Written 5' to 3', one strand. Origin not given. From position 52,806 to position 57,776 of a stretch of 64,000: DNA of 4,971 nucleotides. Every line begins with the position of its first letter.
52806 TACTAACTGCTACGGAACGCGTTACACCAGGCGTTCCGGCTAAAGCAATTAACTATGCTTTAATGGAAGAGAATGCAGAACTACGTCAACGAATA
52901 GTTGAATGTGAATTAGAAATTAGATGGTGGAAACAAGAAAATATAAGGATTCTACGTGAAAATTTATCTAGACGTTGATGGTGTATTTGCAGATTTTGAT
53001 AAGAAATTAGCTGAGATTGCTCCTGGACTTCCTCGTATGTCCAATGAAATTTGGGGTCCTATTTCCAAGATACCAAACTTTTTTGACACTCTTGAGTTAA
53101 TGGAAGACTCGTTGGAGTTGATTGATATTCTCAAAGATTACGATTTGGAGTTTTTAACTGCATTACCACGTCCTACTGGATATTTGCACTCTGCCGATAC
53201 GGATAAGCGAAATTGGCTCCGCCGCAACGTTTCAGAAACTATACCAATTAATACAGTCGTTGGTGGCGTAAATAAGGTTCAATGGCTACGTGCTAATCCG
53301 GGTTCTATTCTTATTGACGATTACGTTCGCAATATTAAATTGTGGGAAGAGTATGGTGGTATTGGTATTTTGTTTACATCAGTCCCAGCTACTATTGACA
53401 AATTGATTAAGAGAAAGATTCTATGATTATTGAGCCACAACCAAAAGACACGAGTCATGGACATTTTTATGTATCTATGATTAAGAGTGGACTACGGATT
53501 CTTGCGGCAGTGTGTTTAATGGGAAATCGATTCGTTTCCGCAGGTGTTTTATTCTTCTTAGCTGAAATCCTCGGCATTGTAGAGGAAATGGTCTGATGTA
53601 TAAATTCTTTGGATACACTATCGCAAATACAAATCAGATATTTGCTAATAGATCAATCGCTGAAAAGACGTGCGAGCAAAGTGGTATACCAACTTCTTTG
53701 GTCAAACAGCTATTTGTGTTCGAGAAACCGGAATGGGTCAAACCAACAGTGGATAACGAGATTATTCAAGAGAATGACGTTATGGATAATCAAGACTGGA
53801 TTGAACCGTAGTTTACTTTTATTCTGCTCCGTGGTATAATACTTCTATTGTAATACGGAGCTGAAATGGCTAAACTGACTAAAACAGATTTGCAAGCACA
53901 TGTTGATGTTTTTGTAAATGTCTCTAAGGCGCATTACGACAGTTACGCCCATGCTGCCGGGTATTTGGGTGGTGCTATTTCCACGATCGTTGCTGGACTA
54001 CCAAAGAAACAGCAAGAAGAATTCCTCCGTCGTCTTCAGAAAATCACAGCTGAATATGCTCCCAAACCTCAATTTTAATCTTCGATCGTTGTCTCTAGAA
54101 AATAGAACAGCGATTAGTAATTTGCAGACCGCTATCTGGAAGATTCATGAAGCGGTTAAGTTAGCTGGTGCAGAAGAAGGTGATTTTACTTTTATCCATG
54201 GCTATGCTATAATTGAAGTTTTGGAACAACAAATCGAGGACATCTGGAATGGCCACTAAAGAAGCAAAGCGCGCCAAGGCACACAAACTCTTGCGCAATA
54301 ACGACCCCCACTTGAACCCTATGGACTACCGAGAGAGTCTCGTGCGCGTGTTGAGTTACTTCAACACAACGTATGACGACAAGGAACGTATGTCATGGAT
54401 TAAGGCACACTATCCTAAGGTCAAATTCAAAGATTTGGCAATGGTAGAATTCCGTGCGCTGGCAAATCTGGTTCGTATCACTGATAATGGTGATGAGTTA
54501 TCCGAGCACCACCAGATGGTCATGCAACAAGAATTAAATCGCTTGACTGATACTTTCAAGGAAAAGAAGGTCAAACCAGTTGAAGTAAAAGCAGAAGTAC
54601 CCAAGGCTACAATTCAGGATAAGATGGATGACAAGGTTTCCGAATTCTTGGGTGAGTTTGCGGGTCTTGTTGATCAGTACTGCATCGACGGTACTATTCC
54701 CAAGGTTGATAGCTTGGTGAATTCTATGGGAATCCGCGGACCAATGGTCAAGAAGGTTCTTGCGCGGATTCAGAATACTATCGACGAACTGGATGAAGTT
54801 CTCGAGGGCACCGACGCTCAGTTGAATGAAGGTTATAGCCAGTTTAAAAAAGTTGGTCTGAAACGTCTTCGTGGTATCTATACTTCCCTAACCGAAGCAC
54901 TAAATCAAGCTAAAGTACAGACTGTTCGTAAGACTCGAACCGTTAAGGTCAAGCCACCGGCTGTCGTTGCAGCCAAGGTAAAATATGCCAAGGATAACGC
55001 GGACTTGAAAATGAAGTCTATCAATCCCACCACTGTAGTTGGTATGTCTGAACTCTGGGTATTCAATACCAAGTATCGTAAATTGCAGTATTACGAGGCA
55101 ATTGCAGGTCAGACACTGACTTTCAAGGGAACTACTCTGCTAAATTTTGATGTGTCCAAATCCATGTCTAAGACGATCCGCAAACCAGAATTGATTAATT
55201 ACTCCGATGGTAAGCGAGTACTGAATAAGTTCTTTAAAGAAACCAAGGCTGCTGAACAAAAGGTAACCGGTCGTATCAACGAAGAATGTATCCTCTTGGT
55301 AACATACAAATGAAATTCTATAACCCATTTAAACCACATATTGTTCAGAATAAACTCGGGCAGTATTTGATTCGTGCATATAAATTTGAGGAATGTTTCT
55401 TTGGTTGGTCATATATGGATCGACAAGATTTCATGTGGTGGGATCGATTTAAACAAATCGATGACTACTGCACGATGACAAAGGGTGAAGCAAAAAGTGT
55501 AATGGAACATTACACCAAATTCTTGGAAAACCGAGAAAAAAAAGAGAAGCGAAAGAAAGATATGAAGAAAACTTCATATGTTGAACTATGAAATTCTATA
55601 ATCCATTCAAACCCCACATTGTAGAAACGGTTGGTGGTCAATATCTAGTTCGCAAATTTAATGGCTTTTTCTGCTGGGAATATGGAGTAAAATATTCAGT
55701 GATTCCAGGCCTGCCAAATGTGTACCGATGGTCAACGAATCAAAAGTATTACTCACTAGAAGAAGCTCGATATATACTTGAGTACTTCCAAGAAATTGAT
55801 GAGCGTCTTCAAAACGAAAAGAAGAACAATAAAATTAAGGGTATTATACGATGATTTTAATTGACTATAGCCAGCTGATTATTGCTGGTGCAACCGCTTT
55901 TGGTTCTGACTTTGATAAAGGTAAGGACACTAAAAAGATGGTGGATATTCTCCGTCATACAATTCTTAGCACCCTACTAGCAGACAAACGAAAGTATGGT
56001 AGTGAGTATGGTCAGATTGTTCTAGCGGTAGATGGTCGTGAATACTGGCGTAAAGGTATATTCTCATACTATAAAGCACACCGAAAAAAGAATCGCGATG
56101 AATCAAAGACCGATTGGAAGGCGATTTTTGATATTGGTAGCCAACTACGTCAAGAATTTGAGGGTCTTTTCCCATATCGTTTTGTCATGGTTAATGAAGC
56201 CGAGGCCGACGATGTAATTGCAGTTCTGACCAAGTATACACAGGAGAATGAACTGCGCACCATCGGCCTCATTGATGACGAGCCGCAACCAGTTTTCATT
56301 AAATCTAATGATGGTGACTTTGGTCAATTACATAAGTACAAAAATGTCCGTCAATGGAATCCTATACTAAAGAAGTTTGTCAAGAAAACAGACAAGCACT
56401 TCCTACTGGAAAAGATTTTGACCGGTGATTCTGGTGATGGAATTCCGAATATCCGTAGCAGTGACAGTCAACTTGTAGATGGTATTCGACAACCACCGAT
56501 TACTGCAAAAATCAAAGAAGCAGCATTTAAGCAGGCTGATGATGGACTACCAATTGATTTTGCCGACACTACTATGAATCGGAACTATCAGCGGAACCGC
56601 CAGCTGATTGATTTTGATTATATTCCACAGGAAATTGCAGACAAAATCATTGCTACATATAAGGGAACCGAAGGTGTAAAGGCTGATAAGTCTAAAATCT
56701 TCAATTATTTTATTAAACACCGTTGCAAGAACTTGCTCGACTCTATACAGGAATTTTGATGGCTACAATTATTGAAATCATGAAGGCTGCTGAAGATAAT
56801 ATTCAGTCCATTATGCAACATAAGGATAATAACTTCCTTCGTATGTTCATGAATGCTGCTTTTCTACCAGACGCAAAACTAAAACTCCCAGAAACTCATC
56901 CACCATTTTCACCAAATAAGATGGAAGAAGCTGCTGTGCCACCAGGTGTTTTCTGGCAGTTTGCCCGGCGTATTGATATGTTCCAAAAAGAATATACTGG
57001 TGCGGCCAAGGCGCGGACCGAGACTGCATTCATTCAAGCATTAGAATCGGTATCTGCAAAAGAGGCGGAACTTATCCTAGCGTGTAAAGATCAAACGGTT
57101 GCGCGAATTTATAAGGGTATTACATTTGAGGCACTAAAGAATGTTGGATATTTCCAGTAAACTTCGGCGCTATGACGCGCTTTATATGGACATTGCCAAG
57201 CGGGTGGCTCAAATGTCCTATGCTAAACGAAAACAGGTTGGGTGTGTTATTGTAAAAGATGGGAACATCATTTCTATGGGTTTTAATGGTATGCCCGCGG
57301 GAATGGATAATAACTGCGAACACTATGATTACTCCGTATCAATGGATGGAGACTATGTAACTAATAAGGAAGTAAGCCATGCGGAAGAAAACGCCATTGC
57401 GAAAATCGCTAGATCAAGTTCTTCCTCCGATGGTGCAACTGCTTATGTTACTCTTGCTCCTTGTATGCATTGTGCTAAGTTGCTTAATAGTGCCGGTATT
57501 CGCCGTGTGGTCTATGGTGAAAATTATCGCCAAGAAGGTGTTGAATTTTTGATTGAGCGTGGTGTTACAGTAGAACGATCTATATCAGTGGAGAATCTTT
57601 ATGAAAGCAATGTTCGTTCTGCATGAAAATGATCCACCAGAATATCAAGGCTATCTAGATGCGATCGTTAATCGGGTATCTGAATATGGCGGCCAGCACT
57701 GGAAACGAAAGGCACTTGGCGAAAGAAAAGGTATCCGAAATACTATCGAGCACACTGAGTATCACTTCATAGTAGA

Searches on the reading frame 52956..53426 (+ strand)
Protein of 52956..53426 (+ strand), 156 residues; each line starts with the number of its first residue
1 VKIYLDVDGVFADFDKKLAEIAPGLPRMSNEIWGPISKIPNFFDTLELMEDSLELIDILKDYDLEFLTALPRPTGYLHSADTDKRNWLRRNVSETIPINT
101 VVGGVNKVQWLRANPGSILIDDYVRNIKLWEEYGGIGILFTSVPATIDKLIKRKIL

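Call 98: search_protein_families(library=phrogs, proteins=[window:52956-53426:+], max_evalue=0.00001)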
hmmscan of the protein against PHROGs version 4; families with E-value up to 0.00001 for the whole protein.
window:52956-53426:+ (156 aa): 2 families
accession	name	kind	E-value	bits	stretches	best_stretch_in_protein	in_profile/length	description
phrog_2643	-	moron, auxiliary metabolic gene and host takeover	2.4e-23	83.7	1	2-150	8-166/182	5'-3' deoxyribonucleotidase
phrog_420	-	unknown function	1.6e-19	71.5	1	1-146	14-181/267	unknown function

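Call 99: search_protein_families(library=pfam, proteins=[window:52956-53426:+], max_evalue=0.1)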
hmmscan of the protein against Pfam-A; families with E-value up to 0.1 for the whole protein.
window:52956-53426:+ (156 aa): 1 family
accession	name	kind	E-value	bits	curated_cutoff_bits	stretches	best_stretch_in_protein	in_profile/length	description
PF06941.18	NT5C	-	3.2e-07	30.8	24.8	1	27-142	48-152/180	5' nucleotidase, deoxy (Pyrimidine), cytosolic type C protein (NT5C)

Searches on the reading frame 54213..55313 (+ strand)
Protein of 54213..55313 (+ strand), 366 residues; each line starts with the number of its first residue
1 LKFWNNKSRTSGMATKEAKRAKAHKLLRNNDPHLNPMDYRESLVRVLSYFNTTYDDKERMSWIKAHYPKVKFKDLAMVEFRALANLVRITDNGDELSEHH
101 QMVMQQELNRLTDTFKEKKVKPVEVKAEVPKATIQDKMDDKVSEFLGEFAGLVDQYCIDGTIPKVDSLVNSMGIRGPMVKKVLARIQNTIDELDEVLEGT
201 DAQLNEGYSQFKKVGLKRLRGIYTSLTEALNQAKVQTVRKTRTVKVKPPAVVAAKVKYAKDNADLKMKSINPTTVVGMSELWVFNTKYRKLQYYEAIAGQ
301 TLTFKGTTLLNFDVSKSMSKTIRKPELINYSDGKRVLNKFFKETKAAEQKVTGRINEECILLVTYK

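Call 17: search_protein_families(library=phrogs, proteins=[window:54213-55313:+], max_evalue=0.00001)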
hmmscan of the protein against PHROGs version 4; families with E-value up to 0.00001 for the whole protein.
window:54213-55313:+ (366 aa): 1 family
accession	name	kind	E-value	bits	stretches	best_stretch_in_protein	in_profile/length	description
phrog_11903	-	unknown function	4.8e-54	184.9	1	13-362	1-380/383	-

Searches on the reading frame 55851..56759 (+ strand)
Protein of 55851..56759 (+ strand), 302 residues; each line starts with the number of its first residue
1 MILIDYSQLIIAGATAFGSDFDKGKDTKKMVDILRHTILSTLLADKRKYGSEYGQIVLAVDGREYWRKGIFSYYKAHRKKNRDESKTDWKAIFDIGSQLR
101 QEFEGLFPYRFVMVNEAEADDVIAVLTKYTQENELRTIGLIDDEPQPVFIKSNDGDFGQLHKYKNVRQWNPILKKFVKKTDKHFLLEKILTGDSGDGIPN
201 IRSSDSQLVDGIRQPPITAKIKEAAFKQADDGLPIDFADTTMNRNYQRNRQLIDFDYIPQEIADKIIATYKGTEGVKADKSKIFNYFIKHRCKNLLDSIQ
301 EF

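Call 17: search_protein_families(library=phrogs, proteins=[window:55851-56759:+], max_evalue=0.00001)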
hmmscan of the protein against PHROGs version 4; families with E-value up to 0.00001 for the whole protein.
window:55851-56759:+ (302 aa): 1 family
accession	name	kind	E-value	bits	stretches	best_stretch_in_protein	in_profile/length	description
phrog_107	-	DNA, RNA and nucleotide metabolism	1.6e-46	160.6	1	1-302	121-406/542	exonuclease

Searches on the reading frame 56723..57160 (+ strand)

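Call 98: search_protein_families(library=phrogs, proteins=[window:56723-57160:+], max_evalue=0.00001)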
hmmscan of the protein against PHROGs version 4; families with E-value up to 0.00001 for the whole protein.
window:56723-57160:+ (145 aa): 2 families
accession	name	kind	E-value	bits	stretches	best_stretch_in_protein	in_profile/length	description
phrog_461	-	unknown function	4.6e-16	60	1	17-140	16-141/152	-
phrog_17006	-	unknown function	5.7e-06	27.6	0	55-131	4-80/99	-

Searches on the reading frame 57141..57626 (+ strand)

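Call 98: search_protein_families(library=phrogs, proteins=[window:57141-57626:+], max_evalue=0.00001)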
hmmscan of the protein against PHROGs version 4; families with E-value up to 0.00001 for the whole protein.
window:57141-57626:+ (161 aa): 7 families
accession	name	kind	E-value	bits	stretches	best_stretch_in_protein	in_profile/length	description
phrog_174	-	DNA, RNA and nucleotide metabolism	2.8e-56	192.8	1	8-146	113-246/384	dCMP deaminase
phrog_20648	-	DNA, RNA and nucleotide metabolism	1.1e-22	81.7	1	16-145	11-138/311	dCMP deaminase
phrog_2369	-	DNA, RNA and nucleotide metabolism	1.1e-21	78.9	1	11-132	5-130/195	dCMP deaminase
phrog_9198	-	unknown function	3.3e-10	40.3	1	77-131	384-439/531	-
phrog_18355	-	DNA, RNA and nucleotide metabolism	1.1e-09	39.2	1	80-127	4-49/52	deoxycytidinylate deaminase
phrog_20806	-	DNA, RNA and nucleotide metabolism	4.1e-07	31.2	1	79-126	17-62/97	deoxycytidinylate deaminase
phrog_8118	-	unknown function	8.3e-06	25.7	0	67-143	467-543/577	-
